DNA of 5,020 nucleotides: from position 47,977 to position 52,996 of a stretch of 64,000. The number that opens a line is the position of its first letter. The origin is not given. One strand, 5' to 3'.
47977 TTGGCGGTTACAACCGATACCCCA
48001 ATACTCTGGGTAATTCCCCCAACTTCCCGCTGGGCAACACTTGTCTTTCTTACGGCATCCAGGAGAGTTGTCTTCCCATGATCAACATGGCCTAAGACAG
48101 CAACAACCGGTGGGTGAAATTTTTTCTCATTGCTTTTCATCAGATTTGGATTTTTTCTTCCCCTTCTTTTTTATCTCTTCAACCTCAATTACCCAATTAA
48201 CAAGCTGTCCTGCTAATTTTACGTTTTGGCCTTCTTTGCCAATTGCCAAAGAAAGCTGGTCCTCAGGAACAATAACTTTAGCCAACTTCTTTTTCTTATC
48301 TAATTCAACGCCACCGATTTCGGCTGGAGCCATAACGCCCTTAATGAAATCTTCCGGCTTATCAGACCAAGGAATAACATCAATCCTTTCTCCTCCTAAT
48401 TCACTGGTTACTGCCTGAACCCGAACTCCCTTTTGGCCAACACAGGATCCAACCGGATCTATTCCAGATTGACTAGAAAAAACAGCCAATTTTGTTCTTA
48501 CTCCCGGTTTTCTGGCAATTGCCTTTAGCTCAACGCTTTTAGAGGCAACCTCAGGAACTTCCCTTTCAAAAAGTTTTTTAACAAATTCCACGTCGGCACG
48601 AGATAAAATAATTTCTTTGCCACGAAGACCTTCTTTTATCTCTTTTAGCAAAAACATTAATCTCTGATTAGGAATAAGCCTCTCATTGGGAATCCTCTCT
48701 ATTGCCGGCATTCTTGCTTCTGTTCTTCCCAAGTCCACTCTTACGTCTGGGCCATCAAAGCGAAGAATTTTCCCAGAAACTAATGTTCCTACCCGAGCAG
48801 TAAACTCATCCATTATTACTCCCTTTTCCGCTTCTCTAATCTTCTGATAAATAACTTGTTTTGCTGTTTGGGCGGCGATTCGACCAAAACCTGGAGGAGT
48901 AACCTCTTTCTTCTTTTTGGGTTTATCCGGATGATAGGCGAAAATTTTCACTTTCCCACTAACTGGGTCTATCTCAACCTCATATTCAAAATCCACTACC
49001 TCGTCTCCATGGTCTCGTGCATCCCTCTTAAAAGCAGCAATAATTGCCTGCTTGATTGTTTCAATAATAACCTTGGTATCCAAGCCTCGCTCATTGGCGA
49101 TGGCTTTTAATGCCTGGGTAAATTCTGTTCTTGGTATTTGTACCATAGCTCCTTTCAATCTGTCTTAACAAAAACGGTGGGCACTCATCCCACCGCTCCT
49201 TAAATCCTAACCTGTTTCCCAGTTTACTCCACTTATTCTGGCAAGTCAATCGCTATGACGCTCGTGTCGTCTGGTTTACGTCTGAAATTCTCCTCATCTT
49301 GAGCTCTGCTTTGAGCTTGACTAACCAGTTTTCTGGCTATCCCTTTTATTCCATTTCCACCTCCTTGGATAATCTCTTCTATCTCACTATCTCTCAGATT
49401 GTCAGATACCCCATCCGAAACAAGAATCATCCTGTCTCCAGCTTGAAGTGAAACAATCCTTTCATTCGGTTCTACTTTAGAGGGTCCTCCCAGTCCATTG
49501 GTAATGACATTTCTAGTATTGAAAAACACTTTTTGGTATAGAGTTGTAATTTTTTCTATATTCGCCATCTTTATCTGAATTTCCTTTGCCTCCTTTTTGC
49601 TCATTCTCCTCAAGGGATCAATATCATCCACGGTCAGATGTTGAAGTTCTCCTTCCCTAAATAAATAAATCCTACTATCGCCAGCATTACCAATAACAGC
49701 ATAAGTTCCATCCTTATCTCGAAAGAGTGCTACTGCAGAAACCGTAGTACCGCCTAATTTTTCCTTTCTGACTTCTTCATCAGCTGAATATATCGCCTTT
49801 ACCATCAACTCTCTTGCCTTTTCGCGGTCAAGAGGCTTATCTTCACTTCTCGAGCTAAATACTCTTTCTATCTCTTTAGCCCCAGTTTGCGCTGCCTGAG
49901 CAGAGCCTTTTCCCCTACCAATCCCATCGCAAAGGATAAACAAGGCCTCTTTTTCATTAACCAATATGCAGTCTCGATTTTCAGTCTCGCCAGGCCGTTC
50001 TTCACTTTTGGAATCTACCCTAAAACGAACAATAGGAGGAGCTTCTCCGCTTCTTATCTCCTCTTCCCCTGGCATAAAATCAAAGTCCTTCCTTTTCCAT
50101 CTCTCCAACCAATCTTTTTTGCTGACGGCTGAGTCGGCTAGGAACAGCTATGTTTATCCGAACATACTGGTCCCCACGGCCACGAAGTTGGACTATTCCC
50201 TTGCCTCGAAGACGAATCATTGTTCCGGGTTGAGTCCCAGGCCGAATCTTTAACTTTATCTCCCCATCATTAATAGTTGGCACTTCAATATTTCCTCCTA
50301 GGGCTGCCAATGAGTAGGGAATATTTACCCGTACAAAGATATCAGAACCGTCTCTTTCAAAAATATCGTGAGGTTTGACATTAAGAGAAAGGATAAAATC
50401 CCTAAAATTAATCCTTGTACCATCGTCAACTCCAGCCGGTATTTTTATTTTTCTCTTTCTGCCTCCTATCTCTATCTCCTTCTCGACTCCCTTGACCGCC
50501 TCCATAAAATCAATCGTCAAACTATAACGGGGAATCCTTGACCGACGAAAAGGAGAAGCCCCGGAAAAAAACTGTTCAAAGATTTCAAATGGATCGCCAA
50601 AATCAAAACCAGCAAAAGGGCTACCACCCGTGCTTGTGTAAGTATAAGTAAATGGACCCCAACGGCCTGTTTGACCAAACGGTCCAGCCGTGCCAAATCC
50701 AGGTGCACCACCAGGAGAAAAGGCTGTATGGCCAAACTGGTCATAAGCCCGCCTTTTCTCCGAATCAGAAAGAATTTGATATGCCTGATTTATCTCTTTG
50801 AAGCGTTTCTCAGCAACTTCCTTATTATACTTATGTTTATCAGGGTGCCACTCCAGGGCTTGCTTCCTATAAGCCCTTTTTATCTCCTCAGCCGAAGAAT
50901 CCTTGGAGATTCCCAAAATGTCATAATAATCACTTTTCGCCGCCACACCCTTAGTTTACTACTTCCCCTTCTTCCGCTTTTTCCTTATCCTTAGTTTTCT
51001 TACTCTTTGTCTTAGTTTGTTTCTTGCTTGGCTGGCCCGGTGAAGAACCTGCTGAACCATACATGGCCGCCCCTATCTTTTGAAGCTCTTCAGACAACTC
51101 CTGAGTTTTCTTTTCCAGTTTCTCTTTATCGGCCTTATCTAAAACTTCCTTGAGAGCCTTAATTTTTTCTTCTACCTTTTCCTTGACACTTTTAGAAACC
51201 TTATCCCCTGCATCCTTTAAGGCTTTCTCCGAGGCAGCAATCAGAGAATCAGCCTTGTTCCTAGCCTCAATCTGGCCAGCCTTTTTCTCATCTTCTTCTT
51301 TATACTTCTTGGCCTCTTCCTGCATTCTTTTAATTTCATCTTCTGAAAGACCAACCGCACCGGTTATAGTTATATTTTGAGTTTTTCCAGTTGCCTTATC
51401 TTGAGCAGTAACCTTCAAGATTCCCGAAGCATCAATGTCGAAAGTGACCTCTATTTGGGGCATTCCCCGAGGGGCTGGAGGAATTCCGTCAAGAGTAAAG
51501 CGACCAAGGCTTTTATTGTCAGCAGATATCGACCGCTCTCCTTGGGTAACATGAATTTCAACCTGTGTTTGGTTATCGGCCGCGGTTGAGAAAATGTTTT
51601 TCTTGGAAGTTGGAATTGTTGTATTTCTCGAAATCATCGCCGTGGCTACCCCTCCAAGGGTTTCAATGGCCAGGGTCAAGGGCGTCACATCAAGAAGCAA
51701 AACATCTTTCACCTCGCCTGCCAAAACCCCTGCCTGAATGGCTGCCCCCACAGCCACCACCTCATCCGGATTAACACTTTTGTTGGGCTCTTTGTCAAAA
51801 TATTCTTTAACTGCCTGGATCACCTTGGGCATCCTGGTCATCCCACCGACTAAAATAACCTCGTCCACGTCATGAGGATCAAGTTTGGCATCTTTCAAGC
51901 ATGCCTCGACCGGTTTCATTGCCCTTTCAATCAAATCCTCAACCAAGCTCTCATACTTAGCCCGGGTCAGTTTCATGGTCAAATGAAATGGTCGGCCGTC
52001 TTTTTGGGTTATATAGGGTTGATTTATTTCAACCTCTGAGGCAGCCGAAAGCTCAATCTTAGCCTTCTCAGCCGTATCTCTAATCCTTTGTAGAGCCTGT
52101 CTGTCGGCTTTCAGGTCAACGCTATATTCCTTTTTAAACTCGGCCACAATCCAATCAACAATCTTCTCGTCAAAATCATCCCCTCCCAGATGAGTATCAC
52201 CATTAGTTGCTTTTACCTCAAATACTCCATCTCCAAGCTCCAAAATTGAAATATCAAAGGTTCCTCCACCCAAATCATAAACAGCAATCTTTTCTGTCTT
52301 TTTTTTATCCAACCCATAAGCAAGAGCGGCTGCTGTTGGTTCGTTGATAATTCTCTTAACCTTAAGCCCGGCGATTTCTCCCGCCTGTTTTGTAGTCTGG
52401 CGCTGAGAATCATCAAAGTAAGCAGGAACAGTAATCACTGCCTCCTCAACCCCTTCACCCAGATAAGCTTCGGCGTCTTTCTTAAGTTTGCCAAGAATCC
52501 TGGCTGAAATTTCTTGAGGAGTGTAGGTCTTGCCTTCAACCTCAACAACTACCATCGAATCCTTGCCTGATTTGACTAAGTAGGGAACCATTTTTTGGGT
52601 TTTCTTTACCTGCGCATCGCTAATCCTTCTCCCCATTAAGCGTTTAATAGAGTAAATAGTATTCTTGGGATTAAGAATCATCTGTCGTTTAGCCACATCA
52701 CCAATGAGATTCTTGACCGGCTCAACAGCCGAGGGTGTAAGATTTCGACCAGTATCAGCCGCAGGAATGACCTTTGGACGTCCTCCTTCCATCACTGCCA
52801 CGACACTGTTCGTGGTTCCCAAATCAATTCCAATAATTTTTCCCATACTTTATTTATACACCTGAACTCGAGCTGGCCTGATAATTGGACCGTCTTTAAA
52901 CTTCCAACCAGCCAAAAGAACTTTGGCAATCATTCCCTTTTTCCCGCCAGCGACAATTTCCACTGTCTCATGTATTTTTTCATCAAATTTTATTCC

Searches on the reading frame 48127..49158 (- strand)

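Call 15: search_protein_families(library=pfam, proteins=[window:48127-49158:-], max_evalue=0.001)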
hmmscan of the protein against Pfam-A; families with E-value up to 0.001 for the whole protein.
window:48127-49158:- (343 aa): 3 families
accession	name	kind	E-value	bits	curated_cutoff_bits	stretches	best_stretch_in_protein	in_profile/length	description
PF13184.12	KH_5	-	3.3e-25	88.5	27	1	218-285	1-68/69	NusA-like KH domain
PF08529.16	NusA_N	-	1.2e-19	71.1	23.8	2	12-74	1-57/119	NusA N-terminal domain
PF07650.23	KH_2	-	0.00019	21.7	22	1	274-325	8-59/78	KH domain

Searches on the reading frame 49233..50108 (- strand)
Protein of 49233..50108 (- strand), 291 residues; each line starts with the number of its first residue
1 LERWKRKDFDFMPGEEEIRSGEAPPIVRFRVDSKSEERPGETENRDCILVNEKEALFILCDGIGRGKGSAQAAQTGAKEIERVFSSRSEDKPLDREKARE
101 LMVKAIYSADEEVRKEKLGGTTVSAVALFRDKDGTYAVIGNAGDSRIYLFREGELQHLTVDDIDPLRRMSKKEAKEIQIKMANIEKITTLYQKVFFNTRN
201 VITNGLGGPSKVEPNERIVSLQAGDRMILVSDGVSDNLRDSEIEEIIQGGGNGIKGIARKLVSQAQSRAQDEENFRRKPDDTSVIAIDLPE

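Call 16: search_protein_families(library=pfam, proteins=[window:49233-50108:-], max_evalue=0.001)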
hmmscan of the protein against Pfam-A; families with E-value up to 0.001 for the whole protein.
window:49233-50108:- (291 aa): 3 families
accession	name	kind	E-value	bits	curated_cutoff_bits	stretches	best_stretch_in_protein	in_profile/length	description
PF13672.11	PP2C_2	-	5.9e-11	42.8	24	1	42-242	10-182/209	Protein phosphatase 2C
PF00481.26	PP2C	-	1.9e-10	41.3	20.3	1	65-269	41-250/255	Protein phosphatase 2C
PF07228.17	SpoIIE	-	1.6e-06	28.6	25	1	207-289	106-191/192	Stage II sporulation protein E (SpoIIE)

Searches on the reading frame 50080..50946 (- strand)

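Call 16: search_protein_families(library=pfam, proteins=[window:50080-50946:-], max_evalue=0.001)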
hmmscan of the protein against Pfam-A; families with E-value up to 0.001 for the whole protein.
window:50080-50946:- (288 aa): 2 families
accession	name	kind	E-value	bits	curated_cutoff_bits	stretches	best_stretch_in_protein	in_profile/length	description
PF01556.23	DnaJ_C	-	1.8e-34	119.4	26.6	1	140-269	2-152/152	DnaJ C terminal domain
PF00226.36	DnaJ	-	6.8e-27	93.8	27.8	1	6-69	1-63/63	DnaJ domain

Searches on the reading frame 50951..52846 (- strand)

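Call 16: search_protein_families(library=pfam, proteins=[window:50951-52846:-], max_evalue=0.001)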
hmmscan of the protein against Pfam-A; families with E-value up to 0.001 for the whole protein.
window:50951-52846:- (631 aa): 2 families
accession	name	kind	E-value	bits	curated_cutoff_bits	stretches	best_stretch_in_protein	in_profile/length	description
PF00012.26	HSP70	-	8.3e-250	830.5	20.6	1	4-596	1-598/599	Hsp70 protein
PF06723.19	MreB_Mbl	-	1.2e-16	60.9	27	1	134-370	94-317/327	MreB/Mbl protein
